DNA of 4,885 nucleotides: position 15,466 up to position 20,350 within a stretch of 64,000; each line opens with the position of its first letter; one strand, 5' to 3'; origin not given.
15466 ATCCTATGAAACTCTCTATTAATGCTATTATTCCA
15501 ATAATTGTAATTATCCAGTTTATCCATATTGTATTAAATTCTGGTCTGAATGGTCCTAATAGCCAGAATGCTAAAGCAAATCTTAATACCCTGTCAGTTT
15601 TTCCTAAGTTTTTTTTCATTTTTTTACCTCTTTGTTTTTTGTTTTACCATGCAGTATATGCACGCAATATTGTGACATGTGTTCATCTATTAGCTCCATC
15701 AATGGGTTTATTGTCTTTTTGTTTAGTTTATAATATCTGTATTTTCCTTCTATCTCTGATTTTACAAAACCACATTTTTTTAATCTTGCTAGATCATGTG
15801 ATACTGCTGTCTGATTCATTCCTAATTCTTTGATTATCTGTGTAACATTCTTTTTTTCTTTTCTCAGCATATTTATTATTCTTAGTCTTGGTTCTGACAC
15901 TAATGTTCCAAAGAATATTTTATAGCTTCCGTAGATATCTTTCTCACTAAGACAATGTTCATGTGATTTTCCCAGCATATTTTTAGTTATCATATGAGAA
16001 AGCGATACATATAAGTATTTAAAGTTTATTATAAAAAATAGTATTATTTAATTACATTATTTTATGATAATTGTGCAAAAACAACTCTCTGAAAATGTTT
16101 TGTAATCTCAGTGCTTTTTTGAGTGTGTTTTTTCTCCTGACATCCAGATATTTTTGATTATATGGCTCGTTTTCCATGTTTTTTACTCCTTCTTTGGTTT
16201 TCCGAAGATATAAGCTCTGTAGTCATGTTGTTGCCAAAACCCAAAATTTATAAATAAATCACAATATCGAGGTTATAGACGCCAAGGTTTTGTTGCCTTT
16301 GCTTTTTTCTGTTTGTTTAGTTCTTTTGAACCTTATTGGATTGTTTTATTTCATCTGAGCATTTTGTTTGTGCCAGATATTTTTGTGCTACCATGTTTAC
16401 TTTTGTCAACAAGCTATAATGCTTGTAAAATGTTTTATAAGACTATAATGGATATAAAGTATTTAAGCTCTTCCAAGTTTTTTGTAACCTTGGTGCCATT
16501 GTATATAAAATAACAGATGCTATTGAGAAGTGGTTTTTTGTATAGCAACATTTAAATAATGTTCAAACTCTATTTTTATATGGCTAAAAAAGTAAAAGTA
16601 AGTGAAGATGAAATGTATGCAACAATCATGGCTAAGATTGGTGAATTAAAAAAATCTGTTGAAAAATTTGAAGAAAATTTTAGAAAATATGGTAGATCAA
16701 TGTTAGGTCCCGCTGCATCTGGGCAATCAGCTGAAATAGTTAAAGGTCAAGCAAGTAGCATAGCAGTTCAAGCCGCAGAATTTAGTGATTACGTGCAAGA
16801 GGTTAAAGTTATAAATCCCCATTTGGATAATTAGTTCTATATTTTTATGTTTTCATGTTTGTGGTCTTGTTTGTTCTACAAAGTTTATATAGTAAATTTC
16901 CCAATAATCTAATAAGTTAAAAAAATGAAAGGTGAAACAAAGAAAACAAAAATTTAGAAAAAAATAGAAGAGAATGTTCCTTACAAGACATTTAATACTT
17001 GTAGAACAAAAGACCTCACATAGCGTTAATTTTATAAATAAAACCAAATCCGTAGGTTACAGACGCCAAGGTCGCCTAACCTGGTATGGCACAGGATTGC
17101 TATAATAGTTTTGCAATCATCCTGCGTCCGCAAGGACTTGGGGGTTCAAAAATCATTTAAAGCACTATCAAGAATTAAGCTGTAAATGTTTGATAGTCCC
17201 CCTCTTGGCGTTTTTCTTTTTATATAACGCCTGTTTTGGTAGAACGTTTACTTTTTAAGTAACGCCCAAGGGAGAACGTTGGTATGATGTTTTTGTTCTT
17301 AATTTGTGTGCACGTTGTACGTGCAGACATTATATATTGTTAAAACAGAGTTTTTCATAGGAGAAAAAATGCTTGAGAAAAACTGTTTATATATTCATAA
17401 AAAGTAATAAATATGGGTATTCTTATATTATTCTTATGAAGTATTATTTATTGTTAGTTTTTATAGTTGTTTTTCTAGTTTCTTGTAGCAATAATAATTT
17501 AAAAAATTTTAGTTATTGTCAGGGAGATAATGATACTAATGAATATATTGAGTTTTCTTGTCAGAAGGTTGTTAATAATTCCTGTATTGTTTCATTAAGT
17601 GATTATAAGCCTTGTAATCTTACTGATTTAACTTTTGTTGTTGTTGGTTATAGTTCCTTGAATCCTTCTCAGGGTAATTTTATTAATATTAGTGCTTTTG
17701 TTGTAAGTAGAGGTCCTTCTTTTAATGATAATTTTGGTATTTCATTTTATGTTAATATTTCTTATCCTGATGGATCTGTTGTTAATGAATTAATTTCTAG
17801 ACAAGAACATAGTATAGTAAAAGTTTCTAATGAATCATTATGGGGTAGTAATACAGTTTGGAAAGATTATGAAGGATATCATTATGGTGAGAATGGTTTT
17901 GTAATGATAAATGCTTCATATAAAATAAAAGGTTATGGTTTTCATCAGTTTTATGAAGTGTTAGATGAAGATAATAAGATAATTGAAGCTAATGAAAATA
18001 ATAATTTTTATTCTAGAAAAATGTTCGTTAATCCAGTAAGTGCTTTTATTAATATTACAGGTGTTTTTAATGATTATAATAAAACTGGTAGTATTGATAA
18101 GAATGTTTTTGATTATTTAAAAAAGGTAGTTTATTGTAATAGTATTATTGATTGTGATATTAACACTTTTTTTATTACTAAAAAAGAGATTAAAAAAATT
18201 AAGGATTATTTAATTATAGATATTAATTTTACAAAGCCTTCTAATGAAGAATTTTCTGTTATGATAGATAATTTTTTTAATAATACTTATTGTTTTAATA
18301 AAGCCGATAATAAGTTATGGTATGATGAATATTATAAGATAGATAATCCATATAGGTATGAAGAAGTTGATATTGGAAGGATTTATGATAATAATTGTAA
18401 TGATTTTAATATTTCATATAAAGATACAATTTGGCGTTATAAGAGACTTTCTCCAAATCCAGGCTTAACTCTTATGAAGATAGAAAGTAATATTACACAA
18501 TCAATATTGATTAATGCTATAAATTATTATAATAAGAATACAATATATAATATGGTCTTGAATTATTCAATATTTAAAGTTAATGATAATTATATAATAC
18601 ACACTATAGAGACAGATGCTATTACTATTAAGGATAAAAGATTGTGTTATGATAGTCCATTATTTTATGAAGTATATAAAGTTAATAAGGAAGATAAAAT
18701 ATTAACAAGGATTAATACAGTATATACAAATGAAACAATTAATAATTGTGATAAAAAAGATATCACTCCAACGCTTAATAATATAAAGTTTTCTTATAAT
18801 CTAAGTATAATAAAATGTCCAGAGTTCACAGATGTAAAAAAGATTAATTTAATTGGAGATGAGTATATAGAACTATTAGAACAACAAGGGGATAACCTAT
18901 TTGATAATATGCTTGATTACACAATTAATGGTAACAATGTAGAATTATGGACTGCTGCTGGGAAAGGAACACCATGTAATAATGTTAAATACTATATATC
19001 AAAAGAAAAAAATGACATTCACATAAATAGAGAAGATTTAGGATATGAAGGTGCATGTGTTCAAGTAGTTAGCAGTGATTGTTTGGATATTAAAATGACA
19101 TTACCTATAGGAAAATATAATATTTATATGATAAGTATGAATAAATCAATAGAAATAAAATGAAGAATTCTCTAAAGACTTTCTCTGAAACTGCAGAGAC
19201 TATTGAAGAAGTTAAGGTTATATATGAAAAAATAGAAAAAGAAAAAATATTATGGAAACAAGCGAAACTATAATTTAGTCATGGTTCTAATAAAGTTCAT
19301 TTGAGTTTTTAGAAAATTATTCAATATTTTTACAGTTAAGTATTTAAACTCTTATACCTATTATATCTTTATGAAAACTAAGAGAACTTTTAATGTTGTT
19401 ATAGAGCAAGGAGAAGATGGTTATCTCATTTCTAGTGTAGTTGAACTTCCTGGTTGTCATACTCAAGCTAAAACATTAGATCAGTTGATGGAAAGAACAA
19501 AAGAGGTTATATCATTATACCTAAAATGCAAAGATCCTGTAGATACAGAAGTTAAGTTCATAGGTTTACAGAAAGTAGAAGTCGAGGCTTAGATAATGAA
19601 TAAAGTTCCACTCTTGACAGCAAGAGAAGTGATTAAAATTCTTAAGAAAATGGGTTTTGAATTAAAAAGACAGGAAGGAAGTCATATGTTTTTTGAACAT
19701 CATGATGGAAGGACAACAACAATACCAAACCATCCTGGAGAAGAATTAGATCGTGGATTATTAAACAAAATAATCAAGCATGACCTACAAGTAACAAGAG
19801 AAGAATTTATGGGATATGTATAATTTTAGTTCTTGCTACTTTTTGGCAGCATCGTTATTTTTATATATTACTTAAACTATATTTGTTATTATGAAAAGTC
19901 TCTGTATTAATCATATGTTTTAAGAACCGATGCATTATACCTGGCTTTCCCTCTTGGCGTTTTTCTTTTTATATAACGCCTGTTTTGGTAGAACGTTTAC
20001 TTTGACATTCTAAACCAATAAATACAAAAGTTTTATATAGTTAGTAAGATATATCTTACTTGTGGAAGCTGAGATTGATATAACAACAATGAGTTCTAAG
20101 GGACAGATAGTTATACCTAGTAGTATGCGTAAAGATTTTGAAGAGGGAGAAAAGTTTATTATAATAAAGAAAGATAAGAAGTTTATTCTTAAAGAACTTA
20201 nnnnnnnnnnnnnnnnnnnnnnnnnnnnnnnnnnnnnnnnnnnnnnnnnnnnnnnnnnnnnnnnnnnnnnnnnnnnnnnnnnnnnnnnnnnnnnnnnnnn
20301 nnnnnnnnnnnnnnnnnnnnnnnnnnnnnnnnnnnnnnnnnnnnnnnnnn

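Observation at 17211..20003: Exact 55-bp promoter/operator duplication bracketing a toxin-antitoxin island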

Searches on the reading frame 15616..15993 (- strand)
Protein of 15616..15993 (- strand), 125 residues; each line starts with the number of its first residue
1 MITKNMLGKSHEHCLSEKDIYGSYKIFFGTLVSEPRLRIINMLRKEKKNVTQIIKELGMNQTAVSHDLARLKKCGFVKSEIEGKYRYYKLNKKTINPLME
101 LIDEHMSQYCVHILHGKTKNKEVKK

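Call 12: search_protein_families(library=pfam, proteins=[window:15616-15993:-], max_evalue=0.01)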
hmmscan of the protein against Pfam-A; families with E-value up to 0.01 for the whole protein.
window:15616-15993:- (125 aa): 11 families
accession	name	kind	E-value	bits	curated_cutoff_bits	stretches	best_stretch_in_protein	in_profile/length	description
PF01022.26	HTH_5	-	5.8e-14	52.1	22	1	36-79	4-47/47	Bacterial regulatory protein, arsR family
PF01978.25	TrmB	-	1.8e-05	24.9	25.6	1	42-88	17-63/68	Sugar-specific transcriptional regulator TrmB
PF08279.18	HTH_11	-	0.00016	21.9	25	1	36-83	2-48/55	HTH domain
PF12802.13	MarR_2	-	0.0002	21.9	27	1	37-80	8-53/61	MarR family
PF14394.12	DUF4423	-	0.0004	20.7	30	1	37-89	23-78/165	Domain of unknown function (DUF4423)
PF07848.18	PaaX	-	0.00041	21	24.8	1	51-93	27-69/70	PaaX-like protein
PF12840.13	HTH_20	-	0.00056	20.3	27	1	36-79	6-50/51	Helix-turn-helix domain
PF25212.1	HVO_A0114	-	0.00096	19.3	27.6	1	30-84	18-73/84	HVO_A0114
PF09339.16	HTH_IclR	-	0.002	18.3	22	1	37-78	6-49/52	IclR helix-turn-helix domain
PF21476.4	PF0610-like_N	-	0.0031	18.2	33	0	36-73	3-40/50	PF0610-like, N-terminal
PF25213.1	HVO_A0261_N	-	0.0089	16.3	35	0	33-86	10-62/86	HVO_A0261 N-terminal domain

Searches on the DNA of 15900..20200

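Call 8: search_rna_families(source=window, start=15900, end=20200, threshold=evalue, max_evalue=10, show_alignments=4)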
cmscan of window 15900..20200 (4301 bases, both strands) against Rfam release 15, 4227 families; matches with E-value up to 10: 4.
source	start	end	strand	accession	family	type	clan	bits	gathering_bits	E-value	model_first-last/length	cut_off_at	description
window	19619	19688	+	RF03091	Clostridium-PBP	Gene; sRNA;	-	23.2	94.4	8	1-73/73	no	Clostridium-PBP RNA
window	16432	16459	+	RF01319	CRISPR-DR6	Gene; CRISPR;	-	18.5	39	3.4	1-30/30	no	CRISPR RNA direct repeat element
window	17470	17526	-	RF02098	DGCR5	Gene; lncRNA;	-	17.5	50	8.4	1-49/49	no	DiGeorge syndrome critical region gene 5 conserved region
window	17695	17761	+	RF02108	DLEU2_4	Gene; lncRNA;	-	16.9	40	5.4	1-58/58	no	Deleted in lymphocytic leukemia 2 conserved region 4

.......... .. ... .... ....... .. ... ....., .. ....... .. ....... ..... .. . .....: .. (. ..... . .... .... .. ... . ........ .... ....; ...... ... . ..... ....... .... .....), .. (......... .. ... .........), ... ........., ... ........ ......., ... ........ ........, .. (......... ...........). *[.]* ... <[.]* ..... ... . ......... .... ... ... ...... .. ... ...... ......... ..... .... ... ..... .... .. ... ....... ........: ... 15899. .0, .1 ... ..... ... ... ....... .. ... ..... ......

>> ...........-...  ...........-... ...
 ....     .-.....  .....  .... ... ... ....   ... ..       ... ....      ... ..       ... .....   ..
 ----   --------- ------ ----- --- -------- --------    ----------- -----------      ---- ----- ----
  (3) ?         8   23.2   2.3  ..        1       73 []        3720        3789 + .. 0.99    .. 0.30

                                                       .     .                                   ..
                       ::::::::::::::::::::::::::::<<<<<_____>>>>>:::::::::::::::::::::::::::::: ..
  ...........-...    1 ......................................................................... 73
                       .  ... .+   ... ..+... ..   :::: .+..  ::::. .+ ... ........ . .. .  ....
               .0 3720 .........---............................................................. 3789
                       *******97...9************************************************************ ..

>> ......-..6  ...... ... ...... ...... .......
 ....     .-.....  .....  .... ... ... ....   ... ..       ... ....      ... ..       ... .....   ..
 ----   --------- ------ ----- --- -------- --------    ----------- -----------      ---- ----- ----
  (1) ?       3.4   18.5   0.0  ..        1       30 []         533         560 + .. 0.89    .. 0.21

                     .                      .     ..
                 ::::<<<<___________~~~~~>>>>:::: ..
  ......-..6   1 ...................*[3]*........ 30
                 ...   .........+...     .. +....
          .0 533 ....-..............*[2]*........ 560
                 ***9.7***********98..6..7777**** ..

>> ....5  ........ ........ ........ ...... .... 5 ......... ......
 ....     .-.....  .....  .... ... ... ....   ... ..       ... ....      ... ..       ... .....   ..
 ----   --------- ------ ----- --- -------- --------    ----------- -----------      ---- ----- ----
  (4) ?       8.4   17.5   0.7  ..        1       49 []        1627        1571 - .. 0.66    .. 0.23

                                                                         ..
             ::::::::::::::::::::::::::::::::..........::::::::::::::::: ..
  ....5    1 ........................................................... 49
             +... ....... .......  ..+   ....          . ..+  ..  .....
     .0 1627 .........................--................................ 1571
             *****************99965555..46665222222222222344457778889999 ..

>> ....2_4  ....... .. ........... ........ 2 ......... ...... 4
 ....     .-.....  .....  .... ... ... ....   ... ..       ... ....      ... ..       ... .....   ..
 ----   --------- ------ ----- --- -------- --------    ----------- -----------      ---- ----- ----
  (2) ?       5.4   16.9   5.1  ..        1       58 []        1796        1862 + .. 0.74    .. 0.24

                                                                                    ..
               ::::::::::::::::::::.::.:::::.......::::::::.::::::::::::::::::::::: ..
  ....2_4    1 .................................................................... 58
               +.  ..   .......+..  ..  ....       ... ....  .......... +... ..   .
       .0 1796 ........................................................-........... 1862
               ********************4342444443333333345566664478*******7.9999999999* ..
